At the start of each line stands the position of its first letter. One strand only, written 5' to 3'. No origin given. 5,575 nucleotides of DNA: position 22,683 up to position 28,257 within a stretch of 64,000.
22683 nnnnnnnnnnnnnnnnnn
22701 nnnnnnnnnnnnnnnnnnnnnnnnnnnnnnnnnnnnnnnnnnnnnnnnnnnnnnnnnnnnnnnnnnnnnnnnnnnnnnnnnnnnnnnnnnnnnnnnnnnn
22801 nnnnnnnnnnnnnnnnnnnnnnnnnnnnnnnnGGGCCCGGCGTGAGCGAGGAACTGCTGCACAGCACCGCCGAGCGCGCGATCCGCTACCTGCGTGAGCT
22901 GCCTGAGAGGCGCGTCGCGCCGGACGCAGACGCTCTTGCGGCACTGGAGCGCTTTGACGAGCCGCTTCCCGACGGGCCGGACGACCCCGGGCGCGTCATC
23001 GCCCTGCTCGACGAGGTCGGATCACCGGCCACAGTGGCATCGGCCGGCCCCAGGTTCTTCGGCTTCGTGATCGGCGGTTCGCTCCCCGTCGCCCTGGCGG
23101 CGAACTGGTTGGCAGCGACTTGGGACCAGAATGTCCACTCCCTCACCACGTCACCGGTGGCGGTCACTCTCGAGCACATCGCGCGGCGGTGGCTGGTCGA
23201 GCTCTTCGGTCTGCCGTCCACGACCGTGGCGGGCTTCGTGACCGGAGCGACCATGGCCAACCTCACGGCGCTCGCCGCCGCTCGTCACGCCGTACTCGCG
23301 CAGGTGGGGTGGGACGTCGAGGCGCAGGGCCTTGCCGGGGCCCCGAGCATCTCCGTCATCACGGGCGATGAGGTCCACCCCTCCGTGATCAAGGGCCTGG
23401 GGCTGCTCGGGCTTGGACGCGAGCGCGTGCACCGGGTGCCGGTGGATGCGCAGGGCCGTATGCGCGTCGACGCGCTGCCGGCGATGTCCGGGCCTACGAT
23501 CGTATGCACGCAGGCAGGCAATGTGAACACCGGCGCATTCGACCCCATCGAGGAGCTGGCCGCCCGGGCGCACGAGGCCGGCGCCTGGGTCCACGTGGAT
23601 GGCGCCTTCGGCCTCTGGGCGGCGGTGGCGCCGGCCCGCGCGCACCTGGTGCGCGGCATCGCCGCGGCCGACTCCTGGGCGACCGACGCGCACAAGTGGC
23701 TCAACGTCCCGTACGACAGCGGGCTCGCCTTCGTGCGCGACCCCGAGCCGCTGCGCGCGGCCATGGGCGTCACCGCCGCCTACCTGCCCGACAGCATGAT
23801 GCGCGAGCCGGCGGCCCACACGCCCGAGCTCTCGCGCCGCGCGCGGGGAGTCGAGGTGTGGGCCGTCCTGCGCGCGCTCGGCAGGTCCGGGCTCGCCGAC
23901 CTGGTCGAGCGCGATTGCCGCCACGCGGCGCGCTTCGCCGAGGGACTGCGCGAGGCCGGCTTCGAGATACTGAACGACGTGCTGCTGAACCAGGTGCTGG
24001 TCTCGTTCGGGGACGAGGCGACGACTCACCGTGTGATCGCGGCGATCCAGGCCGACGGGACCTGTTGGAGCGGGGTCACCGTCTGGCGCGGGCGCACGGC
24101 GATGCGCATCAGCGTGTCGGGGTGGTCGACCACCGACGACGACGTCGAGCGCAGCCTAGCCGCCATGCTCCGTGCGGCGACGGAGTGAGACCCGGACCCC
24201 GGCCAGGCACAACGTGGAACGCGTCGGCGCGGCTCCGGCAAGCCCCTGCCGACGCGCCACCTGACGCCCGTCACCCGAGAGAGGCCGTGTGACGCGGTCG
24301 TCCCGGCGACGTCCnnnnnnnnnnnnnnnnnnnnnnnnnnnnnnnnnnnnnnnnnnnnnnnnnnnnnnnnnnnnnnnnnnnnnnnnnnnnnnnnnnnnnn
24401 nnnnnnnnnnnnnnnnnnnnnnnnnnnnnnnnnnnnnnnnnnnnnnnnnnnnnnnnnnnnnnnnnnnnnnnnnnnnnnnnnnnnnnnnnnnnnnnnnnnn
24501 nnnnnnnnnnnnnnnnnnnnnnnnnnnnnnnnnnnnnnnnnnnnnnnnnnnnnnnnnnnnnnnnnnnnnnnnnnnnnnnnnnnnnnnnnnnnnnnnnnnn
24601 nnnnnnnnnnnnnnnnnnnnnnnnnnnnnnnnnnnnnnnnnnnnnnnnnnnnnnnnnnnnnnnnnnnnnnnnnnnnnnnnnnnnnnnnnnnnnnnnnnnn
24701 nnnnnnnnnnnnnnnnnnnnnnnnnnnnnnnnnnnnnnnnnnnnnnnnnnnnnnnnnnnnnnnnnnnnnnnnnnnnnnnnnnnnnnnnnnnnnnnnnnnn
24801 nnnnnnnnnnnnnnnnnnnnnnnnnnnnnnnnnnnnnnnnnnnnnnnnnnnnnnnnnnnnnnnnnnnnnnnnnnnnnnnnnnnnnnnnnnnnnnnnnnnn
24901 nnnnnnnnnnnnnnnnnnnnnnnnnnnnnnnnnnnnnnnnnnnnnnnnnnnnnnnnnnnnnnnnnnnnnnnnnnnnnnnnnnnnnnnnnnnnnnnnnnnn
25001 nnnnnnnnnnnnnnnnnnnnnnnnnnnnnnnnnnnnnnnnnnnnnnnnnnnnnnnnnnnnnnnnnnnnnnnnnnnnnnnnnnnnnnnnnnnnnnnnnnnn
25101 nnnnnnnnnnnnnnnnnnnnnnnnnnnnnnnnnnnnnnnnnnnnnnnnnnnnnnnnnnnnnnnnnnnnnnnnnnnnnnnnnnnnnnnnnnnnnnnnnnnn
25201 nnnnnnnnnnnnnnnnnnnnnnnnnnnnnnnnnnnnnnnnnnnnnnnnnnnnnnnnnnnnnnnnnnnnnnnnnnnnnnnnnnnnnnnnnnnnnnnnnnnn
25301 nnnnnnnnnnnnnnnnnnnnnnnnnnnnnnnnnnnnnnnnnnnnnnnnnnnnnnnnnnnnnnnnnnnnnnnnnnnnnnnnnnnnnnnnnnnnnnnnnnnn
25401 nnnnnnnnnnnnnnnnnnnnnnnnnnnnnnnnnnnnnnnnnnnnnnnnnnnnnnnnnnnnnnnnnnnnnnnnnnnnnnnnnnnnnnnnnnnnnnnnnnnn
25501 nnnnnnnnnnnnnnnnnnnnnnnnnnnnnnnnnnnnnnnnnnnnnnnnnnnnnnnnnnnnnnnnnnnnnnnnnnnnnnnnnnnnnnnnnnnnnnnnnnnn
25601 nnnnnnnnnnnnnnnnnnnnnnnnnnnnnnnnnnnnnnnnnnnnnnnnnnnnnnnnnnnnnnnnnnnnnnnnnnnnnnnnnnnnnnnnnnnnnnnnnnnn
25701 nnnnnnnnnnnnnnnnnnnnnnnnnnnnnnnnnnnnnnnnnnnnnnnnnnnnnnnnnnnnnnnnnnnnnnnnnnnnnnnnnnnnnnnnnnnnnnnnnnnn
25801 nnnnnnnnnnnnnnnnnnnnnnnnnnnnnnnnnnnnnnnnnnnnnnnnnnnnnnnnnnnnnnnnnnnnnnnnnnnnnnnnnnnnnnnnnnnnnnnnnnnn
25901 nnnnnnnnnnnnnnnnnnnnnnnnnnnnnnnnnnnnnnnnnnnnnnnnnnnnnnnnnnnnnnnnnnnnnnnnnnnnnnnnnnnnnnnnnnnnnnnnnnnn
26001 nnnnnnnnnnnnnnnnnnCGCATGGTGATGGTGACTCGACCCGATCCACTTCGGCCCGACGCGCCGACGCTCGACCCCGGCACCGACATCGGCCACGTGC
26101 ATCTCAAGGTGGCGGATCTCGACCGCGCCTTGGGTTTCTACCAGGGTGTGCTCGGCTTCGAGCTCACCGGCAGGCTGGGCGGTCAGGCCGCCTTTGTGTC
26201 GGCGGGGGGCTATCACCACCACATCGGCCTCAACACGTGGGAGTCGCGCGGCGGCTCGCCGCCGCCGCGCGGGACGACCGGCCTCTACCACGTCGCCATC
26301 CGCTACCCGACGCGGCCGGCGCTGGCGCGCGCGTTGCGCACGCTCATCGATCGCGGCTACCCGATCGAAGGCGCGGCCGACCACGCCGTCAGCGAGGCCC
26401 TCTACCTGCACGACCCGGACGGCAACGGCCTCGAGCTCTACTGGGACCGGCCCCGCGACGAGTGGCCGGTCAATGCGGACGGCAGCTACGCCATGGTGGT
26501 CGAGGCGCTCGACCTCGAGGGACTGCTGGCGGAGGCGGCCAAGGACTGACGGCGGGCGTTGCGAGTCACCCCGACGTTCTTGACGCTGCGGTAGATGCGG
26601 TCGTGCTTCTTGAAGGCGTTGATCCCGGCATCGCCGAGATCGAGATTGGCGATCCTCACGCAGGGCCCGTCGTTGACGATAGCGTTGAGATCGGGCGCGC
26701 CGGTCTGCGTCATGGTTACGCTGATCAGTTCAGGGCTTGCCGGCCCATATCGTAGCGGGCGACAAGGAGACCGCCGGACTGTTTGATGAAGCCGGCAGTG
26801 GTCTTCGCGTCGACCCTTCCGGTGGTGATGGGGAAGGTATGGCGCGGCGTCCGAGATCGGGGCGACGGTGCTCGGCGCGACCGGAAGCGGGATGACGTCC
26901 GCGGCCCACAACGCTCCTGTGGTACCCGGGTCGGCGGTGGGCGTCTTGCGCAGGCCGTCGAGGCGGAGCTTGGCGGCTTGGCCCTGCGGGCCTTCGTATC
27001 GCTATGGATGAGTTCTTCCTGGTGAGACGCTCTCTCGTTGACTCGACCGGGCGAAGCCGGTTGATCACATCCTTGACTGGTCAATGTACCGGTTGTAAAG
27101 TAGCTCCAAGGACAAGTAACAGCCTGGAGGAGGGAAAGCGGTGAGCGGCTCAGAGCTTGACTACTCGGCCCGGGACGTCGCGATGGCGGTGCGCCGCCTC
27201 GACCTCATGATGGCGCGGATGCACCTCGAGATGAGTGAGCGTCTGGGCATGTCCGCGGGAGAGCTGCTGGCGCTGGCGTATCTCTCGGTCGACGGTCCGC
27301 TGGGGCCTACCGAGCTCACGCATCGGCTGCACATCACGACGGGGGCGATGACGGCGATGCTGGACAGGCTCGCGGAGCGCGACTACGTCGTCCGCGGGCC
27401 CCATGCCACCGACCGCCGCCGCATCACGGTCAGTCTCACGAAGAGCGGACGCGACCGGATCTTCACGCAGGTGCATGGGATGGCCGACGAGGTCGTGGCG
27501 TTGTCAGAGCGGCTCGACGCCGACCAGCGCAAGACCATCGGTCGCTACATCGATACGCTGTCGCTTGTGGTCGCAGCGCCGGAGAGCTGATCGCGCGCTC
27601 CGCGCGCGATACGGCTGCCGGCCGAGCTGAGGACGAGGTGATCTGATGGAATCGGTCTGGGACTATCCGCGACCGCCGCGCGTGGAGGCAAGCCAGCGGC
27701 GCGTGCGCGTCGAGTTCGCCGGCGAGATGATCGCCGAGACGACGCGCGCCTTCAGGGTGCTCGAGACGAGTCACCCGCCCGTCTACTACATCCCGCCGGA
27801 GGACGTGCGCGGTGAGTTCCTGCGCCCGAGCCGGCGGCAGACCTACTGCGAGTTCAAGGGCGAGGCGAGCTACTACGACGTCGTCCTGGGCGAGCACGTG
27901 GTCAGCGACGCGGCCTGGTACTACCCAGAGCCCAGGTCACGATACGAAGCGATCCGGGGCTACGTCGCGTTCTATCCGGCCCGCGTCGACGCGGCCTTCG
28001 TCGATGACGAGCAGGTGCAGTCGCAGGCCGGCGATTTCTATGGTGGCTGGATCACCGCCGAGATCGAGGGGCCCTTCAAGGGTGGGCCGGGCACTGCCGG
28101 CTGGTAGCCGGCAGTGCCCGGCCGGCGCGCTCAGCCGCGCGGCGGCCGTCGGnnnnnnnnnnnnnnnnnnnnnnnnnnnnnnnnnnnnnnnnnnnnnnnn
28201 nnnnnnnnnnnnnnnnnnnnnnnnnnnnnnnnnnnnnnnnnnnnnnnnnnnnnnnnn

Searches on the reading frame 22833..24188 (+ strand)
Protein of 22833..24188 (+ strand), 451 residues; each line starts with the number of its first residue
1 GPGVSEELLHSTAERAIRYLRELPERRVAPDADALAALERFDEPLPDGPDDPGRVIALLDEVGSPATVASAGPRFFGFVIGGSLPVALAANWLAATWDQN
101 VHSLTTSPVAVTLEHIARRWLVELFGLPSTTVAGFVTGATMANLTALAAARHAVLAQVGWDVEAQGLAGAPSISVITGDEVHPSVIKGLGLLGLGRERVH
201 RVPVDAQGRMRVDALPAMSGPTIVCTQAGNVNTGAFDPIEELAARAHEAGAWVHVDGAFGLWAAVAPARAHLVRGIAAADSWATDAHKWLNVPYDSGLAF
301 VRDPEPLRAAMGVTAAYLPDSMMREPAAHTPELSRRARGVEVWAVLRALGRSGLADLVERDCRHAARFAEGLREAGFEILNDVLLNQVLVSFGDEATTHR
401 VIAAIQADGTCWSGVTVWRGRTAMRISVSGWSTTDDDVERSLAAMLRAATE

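Call 28: search_protein_families(library=pfam, proteins=[window:22833-24188:+], max_evalue=0.001)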
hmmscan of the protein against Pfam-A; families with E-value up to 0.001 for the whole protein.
window:22833-24188:+ (451 aa): 3 families
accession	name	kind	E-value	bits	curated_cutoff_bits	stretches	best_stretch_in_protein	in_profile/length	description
PF00282.25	Pyridoxal_deC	-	2.8e-45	155.1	27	1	41-388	8-370/375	Pyridoxal-dependent decarboxylase conserved domain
PF00266.25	Aminotran_5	-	5.3e-07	29.4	21.5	1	197-258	114-177/371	Aminotransferase class-V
PF01212.27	Beta_elim_lyase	-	1.3e-05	25.1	27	1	221-380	130-238/288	Beta-eliminating lyase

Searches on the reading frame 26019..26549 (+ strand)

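Call 29: search_protein_families(library=pfam, proteins=[window:26019-26549:+], max_evalue=0.001)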
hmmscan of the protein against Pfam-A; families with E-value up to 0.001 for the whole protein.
window:26019-26549:+ (176 aa): 3 families
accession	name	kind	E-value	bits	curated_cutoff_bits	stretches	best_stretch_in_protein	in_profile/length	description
PF00903.31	Glyoxalase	-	5.6e-15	56.2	20.6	1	24-140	2-121/121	Glyoxalase/Bleomycin resistance protein/Dioxygenase superfamily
PF22677.2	Ble-like_N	-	6.4e-06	26.3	24.5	1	26-50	4-28/41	Bleomycin resistance protein-like N-terminal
PF13669.12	Glyoxalase_4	-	4.6e-05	24.1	27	1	26-116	2-93/109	Glyoxalase/Bleomycin resistance protein/Dioxygenase superfamily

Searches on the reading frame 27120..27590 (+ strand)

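Call 29: search_protein_families(library=pfam, proteins=[window:27120-27590:+], max_evalue=0.001)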
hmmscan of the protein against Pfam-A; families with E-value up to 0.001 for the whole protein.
window:27120-27590:+ (156 aa): 6 families
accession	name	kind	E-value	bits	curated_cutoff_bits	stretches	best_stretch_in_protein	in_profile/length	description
PF12802.13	MarR_2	-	1.5e-10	41.5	27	1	43-101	2-61/61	MarR family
PF01047.28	MarR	-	3.6e-10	40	24.6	1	45-101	2-58/59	MarR family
PF13601.12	HTH_34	-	3.9e-07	30.6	27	1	49-114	3-69/80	Winged helix DNA-binding domain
PF13463.12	HTH_27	-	5.4e-05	23.8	22.2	1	64-110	22-68/68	Winged helix DNA-binding domain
PF22381.2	Staph_reg_Sar_Rot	-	0.00017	22.1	27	1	39-113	7-81/85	Transcriptional regulator SarA/Rot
PF13412.12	HTH_24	-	0.00069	19.6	21.9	0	52-90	9-47/48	Winged helix-turn-helix DNA-binding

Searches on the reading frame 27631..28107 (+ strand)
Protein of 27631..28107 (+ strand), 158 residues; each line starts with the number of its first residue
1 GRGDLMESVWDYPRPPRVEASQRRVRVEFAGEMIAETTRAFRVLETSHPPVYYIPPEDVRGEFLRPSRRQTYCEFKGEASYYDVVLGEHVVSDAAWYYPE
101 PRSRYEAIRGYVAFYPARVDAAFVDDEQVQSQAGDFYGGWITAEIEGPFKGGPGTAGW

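Call 29: search_protein_families(library=pfam, proteins=[window:27631-28107:+], max_evalue=0.001)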
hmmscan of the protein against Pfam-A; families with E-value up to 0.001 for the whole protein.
window:27631-28107:+ (158 aa): 1 family
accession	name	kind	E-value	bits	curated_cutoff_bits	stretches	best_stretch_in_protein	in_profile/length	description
PF04248.19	NTP_transf_9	-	1.2e-38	131.2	22.1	1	25-116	1-92/93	Domain of unknown function (DUF427)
